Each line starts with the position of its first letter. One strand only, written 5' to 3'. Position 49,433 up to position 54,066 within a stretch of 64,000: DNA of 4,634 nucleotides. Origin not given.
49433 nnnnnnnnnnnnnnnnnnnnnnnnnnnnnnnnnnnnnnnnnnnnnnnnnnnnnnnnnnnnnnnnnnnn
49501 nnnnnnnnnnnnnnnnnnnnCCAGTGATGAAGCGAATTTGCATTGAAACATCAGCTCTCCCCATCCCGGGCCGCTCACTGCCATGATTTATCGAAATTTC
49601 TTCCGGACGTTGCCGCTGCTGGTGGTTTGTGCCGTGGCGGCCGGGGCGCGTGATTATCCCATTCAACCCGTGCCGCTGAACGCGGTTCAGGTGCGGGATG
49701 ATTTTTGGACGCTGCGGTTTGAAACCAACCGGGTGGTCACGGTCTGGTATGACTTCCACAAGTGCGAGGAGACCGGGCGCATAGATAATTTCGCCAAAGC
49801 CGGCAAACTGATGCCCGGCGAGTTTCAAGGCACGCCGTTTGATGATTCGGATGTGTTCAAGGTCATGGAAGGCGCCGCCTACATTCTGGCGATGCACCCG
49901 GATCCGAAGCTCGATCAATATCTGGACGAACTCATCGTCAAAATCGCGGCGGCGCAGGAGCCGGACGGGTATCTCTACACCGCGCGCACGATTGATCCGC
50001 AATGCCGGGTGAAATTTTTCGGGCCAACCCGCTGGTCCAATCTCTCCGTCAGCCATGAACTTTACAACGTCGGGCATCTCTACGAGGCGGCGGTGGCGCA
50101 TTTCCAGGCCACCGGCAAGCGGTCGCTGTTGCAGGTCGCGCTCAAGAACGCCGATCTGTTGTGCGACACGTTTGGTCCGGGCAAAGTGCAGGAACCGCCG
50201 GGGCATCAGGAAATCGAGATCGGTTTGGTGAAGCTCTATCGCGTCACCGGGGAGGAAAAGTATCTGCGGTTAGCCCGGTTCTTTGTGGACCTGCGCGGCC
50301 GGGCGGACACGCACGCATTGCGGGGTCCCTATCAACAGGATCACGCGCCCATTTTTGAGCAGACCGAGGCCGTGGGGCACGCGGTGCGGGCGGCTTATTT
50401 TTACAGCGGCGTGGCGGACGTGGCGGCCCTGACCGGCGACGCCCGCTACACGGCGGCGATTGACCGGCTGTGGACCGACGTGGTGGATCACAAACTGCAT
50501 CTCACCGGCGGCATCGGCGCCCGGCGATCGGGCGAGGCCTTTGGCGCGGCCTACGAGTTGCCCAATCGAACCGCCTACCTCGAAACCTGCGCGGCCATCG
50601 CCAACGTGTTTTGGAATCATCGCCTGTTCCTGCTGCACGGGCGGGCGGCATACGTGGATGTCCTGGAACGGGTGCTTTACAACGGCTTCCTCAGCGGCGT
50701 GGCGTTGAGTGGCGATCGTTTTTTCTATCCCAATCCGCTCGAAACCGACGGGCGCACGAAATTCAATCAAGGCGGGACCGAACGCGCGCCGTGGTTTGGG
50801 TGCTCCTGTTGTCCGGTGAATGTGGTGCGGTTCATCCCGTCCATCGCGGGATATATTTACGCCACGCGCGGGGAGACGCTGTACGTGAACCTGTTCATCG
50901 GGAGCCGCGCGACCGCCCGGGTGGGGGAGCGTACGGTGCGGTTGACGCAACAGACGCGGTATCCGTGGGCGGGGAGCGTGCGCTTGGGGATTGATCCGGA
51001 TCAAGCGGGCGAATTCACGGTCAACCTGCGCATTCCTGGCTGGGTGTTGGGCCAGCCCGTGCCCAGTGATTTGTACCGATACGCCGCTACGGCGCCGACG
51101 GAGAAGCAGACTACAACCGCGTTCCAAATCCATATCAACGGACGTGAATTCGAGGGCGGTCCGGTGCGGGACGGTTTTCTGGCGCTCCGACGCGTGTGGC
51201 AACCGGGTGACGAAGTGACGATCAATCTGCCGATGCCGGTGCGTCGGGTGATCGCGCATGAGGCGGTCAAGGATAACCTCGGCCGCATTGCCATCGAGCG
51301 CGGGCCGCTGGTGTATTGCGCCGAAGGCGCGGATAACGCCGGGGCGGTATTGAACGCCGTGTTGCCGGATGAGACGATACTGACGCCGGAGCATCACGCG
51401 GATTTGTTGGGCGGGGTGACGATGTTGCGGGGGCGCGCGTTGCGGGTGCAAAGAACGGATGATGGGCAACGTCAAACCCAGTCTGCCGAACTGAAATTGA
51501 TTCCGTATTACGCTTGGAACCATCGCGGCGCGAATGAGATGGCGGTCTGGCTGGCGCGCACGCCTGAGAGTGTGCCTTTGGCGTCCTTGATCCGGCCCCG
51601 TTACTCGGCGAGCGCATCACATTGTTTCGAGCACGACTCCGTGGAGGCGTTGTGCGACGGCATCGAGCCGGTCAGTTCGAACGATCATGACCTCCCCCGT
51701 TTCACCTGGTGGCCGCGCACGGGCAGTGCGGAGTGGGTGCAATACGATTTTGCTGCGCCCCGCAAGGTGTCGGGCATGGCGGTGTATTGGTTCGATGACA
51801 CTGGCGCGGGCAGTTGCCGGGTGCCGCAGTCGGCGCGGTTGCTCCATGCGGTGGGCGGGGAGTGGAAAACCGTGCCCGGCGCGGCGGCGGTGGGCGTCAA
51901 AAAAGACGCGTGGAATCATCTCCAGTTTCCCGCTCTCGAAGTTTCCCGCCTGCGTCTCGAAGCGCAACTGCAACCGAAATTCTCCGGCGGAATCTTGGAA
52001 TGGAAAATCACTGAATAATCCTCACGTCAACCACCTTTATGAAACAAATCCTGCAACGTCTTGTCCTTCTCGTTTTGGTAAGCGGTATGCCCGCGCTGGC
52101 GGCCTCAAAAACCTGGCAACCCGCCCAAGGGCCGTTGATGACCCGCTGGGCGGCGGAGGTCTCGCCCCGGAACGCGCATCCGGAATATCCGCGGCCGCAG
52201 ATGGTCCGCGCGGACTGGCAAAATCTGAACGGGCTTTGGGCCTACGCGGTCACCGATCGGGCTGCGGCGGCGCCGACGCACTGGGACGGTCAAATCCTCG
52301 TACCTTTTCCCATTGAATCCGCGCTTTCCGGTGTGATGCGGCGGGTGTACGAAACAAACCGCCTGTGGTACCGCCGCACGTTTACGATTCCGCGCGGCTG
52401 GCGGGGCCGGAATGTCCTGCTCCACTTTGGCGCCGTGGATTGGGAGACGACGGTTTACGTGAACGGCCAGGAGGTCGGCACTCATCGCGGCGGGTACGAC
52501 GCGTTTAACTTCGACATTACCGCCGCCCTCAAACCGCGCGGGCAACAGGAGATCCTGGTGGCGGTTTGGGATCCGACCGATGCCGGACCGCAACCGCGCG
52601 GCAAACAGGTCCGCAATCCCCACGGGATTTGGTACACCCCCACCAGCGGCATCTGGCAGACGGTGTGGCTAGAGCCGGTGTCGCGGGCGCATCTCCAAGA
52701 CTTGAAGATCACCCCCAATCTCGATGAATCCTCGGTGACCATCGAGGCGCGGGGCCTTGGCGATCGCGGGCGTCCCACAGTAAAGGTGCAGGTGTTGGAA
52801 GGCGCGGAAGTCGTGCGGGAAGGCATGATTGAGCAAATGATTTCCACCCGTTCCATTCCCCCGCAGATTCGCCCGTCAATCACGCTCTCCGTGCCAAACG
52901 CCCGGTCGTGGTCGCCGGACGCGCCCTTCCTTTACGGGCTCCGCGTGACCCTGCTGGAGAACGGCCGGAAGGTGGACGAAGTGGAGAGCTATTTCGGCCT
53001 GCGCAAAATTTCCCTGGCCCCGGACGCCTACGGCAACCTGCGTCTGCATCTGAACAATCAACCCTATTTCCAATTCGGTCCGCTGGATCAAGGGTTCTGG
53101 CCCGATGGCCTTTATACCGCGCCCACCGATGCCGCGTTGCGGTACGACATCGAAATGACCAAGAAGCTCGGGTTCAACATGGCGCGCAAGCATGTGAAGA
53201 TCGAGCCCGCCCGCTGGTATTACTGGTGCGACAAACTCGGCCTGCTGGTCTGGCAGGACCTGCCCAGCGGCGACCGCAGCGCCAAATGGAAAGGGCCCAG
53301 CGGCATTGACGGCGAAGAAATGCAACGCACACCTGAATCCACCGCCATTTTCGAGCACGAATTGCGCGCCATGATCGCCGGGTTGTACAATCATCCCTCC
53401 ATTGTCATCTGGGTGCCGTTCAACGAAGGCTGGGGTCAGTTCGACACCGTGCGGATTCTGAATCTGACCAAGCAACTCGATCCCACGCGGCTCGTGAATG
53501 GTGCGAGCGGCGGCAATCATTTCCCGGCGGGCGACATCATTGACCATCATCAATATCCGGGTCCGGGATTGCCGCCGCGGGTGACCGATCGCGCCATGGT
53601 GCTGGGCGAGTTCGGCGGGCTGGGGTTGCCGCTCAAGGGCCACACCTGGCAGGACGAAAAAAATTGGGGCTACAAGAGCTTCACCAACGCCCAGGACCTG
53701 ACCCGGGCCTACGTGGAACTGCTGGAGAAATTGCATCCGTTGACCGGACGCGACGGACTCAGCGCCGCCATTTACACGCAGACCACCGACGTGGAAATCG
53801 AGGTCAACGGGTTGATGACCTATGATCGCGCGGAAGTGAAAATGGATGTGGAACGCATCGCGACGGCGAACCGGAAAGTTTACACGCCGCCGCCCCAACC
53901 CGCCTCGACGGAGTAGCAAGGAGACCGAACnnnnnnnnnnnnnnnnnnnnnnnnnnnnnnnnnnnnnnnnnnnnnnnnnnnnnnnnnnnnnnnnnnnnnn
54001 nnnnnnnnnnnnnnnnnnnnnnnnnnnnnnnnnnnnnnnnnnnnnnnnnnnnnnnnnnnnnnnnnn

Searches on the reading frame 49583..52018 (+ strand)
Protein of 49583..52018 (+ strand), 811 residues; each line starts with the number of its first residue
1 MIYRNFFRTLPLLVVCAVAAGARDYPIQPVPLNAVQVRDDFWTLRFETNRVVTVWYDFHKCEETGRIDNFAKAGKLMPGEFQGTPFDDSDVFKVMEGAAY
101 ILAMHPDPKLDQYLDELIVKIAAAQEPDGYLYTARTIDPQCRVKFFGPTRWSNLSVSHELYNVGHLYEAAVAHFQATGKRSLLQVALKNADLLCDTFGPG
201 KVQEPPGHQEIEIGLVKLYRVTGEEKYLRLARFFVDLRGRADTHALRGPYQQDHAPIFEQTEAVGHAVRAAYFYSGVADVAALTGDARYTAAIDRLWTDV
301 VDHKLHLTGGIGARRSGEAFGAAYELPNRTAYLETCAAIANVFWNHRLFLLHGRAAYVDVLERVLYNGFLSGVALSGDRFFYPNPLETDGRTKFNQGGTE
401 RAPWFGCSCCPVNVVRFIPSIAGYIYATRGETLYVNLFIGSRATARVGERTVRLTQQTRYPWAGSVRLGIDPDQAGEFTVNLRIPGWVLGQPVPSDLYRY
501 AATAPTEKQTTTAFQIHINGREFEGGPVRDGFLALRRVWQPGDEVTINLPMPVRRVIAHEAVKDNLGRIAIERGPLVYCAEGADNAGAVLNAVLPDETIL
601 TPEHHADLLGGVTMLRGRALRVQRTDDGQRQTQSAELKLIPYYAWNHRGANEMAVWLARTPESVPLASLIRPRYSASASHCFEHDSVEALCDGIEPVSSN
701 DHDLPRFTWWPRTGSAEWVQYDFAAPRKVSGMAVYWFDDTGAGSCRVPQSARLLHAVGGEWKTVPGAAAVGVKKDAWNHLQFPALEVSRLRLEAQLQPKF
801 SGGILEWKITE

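Call 72: search_protein_families(library=pfam, proteins=[window:49583-52018:+], max_evalue=0.00001)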
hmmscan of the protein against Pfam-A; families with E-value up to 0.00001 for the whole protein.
window:49583-52018:+ (811 aa): 3 families
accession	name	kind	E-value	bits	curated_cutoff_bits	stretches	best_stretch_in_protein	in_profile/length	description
PF07944.18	Beta-AFase-like_GH127_cat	-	6.9e-111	371.3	24.9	1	34-422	1-375/376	Beta-L-arabinofuranosidase, GH127 catalytic domain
PF20737.2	Glyco_hydro127C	-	2.2e-24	85.4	23.7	1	553-657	1-70/71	Glycoside hydrolase family 127 C-terminal domain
PF20736.2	Glyco_hydro127M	-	3.3e-23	82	24.2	1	432-551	1-95/95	Beta-L-arabinofuranosidase, GH127 middle domain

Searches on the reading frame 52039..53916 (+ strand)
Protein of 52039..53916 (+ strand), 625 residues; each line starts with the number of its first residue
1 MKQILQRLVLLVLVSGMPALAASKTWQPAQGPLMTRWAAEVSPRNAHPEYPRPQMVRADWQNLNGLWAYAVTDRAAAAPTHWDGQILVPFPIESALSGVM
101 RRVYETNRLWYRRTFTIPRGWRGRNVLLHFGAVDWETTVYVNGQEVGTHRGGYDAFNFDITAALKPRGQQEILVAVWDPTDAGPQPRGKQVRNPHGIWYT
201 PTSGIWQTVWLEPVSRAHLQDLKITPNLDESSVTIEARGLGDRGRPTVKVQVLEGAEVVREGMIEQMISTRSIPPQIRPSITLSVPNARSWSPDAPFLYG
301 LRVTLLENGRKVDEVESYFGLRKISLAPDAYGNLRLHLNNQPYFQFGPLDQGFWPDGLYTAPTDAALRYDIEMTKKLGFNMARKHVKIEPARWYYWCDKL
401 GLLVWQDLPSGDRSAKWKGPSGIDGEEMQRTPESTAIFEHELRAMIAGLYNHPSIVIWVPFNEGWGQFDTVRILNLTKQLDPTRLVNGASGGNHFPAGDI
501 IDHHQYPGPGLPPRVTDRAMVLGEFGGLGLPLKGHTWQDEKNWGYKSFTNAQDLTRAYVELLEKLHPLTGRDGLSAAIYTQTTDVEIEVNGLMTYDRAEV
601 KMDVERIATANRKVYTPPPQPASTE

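Call 72: search_protein_families(library=pfam, proteins=[window:52039-53916:+], max_evalue=0.00001)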
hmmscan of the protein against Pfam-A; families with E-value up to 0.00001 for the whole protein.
window:52039-53916:+ (625 aa): 4 families
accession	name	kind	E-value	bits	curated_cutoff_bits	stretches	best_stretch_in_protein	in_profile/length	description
PF02837.24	Glyco_hydro_2_N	-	5.9e-18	65.8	28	1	62-211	3-165/169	Glycosyl hydrolases family 2, sugar binding domain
PF00703.27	Glyco_hydro_2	-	6.5e-13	49.8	23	1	217-322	1-109/109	Glycosyl hydrolases family 2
PF02836.23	Glyco_hydro_2_C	-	2e-12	47.3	21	1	366-491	37-163/302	Glycosyl hydrolases family 2, TIM barrel domain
PF22666.2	Glyco_hydro_2_N2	-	2.4e-10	41.1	27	1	104-183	45-124/167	Glycosyl hydrolase 2 galactose-binding domain-like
